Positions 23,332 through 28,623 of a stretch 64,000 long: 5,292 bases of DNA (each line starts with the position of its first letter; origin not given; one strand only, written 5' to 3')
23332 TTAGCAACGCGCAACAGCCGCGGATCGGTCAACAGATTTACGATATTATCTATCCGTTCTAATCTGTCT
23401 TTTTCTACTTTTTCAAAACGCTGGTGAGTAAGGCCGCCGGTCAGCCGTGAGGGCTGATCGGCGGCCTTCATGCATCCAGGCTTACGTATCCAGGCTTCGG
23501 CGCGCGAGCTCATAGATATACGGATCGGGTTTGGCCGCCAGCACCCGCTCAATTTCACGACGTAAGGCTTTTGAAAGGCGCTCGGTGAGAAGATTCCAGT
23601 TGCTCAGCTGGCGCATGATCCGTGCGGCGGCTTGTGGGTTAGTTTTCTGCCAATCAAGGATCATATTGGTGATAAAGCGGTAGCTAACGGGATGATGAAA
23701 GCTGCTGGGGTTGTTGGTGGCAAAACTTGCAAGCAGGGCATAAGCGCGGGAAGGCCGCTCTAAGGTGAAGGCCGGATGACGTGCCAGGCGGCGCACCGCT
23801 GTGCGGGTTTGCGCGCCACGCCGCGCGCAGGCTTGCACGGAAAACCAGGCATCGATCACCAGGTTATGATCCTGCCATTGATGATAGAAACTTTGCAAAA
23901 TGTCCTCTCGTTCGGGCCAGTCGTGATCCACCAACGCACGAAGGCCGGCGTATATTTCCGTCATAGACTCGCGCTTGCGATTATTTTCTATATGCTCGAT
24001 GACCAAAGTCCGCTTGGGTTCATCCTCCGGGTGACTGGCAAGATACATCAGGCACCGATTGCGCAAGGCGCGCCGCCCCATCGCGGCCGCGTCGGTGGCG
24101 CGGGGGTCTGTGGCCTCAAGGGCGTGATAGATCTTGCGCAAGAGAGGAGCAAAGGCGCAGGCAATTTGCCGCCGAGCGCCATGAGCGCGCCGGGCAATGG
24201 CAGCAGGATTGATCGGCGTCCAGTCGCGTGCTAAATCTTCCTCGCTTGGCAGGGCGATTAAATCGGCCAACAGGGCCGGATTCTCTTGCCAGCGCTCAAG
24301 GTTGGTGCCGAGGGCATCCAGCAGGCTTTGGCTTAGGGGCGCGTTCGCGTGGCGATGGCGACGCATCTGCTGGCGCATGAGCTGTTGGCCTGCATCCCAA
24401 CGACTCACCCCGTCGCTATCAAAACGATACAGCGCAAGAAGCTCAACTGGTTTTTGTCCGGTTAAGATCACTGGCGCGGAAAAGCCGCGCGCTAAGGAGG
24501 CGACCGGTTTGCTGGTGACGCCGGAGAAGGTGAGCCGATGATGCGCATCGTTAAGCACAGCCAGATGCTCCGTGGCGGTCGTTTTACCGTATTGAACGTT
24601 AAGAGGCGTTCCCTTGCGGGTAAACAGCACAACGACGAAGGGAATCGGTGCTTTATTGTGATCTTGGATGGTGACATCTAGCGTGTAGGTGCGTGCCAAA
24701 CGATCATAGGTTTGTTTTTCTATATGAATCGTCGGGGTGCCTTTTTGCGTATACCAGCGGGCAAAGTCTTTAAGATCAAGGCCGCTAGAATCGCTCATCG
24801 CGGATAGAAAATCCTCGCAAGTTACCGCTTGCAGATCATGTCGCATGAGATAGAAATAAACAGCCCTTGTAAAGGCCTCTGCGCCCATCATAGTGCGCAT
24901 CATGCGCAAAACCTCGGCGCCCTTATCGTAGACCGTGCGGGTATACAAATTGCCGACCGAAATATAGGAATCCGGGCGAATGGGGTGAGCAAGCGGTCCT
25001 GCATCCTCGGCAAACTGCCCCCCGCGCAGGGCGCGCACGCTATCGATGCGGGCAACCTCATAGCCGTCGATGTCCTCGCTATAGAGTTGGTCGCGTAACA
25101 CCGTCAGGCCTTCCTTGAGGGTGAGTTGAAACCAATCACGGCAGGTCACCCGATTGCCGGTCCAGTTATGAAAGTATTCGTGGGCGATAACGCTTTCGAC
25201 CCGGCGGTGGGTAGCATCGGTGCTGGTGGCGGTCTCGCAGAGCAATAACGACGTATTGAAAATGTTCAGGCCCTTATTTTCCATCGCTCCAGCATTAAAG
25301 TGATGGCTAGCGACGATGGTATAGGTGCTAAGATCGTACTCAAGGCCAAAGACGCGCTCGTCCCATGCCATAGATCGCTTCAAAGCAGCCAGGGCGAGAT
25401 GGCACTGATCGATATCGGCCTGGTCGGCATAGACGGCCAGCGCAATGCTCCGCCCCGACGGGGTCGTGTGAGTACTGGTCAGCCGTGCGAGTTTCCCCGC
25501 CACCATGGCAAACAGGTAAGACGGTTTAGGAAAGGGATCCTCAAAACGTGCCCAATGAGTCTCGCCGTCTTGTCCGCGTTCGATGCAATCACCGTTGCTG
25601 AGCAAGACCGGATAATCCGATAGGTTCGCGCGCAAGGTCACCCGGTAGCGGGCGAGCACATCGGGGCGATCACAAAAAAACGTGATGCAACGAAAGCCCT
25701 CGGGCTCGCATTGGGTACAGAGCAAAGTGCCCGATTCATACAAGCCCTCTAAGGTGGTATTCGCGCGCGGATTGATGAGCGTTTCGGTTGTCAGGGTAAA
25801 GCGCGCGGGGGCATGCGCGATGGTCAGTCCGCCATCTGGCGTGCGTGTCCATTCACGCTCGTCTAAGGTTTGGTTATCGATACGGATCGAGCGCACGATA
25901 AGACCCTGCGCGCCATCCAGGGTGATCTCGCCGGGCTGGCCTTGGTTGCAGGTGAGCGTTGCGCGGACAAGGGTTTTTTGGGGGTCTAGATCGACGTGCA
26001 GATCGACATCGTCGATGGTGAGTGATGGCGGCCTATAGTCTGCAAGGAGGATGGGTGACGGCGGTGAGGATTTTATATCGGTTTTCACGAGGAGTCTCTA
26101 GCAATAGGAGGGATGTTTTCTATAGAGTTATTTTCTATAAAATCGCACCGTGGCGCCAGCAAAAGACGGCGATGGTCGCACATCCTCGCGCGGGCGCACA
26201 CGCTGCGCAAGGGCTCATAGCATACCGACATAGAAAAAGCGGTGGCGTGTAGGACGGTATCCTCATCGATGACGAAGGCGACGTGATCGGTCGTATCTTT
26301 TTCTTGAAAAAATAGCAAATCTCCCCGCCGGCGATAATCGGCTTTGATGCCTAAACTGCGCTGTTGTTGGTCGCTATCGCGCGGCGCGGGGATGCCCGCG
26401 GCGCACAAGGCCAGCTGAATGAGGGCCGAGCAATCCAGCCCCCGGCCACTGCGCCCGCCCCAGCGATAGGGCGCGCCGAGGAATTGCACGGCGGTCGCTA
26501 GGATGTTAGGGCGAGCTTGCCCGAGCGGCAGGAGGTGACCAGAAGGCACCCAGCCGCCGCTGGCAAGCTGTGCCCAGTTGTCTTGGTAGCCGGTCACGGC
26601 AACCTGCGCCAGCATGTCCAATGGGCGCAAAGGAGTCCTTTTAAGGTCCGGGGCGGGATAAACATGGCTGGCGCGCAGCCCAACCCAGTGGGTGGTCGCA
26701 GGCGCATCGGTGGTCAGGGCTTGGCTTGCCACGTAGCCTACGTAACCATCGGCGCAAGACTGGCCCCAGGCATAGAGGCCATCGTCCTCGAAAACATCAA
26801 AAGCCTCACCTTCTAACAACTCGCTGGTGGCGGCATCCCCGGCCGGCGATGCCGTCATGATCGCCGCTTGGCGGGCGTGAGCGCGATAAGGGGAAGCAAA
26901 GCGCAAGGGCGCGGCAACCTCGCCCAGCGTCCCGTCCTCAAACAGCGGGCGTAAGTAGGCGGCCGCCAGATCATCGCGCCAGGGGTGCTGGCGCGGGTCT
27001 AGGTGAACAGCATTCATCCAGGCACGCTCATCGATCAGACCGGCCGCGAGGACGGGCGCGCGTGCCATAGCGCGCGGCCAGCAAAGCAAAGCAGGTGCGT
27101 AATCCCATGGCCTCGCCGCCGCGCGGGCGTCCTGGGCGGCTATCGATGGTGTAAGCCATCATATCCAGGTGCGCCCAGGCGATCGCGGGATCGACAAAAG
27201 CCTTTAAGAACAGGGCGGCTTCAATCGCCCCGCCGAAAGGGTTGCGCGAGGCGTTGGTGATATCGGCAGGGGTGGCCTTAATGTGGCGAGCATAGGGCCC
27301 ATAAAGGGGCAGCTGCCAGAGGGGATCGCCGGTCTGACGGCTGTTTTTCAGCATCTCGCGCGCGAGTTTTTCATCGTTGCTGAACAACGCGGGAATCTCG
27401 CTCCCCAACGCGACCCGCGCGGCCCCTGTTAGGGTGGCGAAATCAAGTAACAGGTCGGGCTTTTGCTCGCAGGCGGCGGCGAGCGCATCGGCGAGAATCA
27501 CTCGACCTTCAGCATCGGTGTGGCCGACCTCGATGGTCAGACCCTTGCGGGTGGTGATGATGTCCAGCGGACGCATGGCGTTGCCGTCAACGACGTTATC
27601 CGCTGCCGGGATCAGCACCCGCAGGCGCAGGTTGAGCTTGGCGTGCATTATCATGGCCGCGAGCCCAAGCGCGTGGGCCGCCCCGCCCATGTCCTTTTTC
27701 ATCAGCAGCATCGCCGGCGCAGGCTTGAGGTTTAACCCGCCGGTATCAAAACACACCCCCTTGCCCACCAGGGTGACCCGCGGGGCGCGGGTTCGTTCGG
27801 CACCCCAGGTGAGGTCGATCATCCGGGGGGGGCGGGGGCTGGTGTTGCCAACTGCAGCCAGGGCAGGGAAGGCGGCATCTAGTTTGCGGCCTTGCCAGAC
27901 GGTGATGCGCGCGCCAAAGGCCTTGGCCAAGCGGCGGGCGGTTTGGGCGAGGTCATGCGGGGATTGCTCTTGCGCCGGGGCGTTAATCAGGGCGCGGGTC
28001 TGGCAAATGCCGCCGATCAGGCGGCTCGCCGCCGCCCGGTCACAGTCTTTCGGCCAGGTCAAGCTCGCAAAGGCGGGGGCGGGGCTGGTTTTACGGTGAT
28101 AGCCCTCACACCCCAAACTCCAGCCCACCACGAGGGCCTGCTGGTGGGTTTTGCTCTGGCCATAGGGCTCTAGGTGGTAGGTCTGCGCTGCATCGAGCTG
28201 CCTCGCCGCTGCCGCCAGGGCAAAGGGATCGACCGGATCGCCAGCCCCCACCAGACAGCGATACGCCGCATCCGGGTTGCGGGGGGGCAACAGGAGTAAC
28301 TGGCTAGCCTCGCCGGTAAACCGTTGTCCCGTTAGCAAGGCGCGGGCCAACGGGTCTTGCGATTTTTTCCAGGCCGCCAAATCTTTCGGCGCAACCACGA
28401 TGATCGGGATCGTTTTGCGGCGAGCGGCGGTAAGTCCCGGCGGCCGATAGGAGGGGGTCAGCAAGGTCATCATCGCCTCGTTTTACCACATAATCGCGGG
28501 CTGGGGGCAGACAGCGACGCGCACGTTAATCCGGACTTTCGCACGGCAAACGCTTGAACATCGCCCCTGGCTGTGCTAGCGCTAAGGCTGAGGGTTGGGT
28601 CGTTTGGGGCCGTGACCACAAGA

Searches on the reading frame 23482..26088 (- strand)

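Call 7: search_protein_families(library=ncbifam, proteins=[window:23482-26088:-], max_evalue=0.001)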
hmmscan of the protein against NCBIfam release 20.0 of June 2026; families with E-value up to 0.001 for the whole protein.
window:23482-26088:- (868 aa): 3 families
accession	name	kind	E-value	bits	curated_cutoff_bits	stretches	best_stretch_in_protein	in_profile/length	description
TIGR02414.1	pepN_proteo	equivalog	1.3e-286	953.3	718.2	1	17-852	1-853/868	aminopeptidase N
TIGR02412.1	pepN_strep_liv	equivalog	4.3e-38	131.2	591.2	1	122-471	119-464/832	aminopeptidase N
TIGR02411.1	leuko_A4_hydro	equivalog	9.5e-22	77.4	761.7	1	124-454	127-447/600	leukotriene-A(4) hydrolase/aminopeptidase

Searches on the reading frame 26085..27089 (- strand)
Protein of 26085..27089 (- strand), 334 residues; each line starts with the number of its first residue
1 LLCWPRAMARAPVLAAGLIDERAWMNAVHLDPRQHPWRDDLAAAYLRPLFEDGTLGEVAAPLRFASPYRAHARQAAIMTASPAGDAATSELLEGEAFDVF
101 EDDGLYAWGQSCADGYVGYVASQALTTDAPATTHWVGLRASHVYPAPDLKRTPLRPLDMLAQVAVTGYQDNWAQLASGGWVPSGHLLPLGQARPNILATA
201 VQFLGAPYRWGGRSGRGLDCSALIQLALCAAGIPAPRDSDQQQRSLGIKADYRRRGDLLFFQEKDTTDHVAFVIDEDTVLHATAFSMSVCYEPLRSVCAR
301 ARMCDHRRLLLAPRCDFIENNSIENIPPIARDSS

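Call 22: search_protein_families(library=pfam, proteins=[window:26085-27089:-], max_evalue=0.00001)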
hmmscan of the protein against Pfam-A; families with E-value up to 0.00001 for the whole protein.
window:26085-27089:- (334 aa): 2 families
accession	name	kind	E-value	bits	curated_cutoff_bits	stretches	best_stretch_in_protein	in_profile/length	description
PF00877.26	NLPC_P60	-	3.5e-20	72.4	23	1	205-308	1-105/105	NlpC/P60 family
PF18348.7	SH3_16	-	1.8e-13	50.4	25.8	1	80-125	3-49/49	Bacterial dipeptidyl-peptidase Sh3 domain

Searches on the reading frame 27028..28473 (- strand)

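Call 22: search_protein_families(library=pfam, proteins=[window:27028-28473:-], max_evalue=0.00001)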
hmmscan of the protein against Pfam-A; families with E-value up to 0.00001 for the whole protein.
window:27028-28473:- (481 aa): 2 families
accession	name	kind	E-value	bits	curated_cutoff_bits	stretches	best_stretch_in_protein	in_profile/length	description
PF00883.26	Peptidase_M17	-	2.3e-96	323.2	25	1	159-461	3-309/310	Cytosol aminopeptidase family, catalytic domain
PF21337.3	Peptidase_M17_N_1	-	1.5e-09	38.4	27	1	22-141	1-118/118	M17 aminopeptidase, N-terminal domain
